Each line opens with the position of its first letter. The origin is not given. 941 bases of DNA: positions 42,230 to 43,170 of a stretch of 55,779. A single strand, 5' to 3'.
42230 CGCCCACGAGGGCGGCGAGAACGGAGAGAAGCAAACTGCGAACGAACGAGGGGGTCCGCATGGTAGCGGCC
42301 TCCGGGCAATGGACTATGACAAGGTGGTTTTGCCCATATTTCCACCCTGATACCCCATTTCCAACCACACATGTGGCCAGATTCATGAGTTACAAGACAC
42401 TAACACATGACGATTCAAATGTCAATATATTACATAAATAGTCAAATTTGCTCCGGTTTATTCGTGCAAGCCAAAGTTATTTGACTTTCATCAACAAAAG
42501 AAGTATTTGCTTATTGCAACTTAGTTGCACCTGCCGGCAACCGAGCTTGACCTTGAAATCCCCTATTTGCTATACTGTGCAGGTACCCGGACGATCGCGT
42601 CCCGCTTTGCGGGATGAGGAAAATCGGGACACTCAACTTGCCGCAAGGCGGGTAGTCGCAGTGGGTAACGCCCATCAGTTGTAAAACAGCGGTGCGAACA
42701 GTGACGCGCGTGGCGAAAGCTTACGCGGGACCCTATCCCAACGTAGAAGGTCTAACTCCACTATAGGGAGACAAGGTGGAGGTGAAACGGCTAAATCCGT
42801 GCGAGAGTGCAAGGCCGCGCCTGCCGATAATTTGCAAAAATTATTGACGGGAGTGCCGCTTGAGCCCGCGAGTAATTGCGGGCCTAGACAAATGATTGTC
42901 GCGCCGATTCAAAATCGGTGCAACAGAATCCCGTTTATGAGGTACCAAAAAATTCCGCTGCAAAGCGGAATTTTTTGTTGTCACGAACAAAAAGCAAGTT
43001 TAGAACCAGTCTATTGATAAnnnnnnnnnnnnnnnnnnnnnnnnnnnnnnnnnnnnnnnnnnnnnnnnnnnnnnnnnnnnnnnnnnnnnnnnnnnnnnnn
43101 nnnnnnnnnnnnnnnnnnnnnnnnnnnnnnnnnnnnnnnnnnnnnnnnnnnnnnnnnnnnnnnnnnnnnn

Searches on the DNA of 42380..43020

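Call 69: search_rna_families(source=window, start=42380, end=43020, threshold=evalue, max_evalue=0.01)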
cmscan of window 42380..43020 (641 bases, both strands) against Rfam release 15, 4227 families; matches with E-value up to 0.01: 1.
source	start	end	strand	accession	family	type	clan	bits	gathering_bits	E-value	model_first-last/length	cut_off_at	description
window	42579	42953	+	RF00010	RNaseP_bact_a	Gene; ribozyme;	CL00002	88.5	100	1.8e-27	1-367/367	no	Bacterial RNase P class A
